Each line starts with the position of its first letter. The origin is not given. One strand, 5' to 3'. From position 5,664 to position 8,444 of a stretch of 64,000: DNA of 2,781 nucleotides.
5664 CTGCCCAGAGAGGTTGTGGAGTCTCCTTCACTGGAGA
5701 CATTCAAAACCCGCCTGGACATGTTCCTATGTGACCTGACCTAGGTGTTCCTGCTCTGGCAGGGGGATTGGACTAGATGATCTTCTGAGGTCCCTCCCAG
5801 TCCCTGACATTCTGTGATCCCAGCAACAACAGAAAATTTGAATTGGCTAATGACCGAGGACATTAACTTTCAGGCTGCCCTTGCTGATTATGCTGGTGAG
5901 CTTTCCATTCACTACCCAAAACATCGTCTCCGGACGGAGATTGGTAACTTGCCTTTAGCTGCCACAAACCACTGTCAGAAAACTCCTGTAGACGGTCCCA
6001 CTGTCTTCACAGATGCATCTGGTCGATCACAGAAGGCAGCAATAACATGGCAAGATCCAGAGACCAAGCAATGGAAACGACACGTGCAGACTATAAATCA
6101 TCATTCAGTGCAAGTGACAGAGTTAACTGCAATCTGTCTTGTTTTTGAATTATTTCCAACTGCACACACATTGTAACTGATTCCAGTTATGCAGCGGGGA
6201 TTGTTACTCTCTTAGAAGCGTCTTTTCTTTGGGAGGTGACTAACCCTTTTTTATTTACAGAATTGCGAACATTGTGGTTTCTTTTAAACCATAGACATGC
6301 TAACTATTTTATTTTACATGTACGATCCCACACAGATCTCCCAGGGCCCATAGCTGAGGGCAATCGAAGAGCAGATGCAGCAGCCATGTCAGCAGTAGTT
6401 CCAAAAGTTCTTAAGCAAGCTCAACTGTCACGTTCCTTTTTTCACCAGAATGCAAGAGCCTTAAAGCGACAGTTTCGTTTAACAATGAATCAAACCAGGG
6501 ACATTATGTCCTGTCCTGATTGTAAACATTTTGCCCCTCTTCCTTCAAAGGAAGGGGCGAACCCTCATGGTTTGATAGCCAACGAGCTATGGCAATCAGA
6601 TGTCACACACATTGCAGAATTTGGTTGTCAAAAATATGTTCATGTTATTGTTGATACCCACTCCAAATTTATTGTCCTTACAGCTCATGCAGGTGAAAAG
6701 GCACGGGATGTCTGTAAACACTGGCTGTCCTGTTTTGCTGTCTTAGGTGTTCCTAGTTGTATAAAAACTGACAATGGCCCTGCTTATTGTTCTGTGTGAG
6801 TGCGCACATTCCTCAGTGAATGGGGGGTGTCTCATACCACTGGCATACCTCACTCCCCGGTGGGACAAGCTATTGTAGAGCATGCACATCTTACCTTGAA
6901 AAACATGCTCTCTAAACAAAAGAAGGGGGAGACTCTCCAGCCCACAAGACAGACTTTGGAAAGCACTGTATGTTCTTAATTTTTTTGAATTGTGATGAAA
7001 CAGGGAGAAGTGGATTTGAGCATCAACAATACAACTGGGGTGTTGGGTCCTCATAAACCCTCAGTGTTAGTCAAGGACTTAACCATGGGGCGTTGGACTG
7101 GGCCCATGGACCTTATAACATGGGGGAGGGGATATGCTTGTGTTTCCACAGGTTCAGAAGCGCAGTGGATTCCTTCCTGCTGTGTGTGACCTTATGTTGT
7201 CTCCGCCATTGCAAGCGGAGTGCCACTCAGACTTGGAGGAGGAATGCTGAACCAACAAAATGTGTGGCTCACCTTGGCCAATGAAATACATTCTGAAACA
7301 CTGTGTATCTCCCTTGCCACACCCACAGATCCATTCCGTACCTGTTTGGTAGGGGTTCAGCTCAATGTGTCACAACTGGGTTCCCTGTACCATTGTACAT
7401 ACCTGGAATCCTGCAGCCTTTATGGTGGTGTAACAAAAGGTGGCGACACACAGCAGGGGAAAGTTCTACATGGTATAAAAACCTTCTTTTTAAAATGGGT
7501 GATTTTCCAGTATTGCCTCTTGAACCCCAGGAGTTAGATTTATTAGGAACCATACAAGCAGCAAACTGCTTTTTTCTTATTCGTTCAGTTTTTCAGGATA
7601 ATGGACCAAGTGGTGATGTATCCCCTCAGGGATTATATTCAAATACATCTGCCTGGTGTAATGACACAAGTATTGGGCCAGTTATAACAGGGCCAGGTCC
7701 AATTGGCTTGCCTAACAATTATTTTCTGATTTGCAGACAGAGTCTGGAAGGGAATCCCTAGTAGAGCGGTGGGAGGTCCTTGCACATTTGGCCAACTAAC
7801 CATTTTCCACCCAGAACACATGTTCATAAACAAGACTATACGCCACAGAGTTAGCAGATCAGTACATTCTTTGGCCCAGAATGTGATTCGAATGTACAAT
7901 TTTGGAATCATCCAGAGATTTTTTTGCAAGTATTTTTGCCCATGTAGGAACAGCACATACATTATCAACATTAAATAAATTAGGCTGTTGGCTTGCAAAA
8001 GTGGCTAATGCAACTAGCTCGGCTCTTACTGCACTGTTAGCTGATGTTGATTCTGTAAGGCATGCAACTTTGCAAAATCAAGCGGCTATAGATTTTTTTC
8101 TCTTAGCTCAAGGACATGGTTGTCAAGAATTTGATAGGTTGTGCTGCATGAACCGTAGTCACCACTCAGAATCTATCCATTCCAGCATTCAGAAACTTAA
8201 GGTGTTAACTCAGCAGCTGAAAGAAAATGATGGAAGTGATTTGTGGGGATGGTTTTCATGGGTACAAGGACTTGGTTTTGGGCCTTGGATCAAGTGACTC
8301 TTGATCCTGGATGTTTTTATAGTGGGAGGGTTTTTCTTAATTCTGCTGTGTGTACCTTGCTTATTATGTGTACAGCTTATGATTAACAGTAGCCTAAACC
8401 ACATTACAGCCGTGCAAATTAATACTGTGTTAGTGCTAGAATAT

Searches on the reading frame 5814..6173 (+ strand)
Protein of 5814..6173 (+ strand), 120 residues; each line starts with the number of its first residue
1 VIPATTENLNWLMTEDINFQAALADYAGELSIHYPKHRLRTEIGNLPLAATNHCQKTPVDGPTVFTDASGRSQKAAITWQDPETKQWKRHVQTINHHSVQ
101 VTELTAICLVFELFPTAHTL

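Call 35: search_protein_families(library=pfam, proteins=[window:5814-6173:+], max_evalue=1)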
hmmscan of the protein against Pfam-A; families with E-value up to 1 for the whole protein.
window:5814-6173:+ (120 aa): 1 family
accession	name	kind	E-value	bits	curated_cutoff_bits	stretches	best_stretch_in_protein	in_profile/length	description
PF00370.27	FGGY_N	-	0.051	13.6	28.8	1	63-106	82-126/245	FGGY family of carbohydrate kinases, N-terminal domain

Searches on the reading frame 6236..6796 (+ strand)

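Call 35: search_protein_families(library=pfam, proteins=[window:6236-6796:+], max_evalue=1)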
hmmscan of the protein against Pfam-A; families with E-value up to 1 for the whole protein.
window:6236-6796:+ (187 aa): 7 families
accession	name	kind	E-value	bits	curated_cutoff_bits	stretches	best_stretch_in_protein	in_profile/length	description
PF00665.32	rve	-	9.1e-17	61.6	32.6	1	115-186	4-80/102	Integrase core domain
PF02022.25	Integrase_Zn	-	3e-08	34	22.6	1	67-97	6-37/38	Integrase Zinc binding domain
PF24764.1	rva_4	-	0.0011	19.2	26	1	116-184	8-76/194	Integrase core domain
PF08792.16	A2L_zn_ribbon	-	0.056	13.6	22.9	1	84-96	15-27/33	A2L zinc ribbon domain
PF04137.20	ERO1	-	0.11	12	27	1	64-97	264-297/354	Endoplasmic Reticulum Oxidoreductin 1 (ERO1)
PF25597.1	SH3_retrovirus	-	0.12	12.7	27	1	121-145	5-29/73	Retroviral polymerase SH3-like domain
PF19776.5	DUF6262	-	0.13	12.9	29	1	55-75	36-56/110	Family of unknown function (DUF6262)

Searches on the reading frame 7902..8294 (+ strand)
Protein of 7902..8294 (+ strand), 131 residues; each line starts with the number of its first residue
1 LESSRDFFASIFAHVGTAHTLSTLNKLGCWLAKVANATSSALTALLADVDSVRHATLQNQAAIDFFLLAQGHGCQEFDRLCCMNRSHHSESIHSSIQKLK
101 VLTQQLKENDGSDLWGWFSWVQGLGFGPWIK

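Call 35: search_protein_families(library=pfam, proteins=[window:7902-8294:+], max_evalue=1)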
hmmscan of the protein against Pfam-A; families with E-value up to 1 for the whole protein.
window:7902-8294:+ (131 aa): 3 families
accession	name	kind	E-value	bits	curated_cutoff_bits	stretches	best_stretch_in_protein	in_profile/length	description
PF00429.24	TLV_coat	-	7.3e-05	22.1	22.5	1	22-129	423-526/560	ENV polyprotein (coat polyprotein)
PF22307.1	Ebola-like_HR1-HR2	-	0.00013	22.2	27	1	17-67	30-80/81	Envelope glycoprotein GP2-like, HR1-HR2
PF25789.1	TPR_NAA35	-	0.13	11.6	27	1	52-112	67-127/376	NAA35-like, TPR repeats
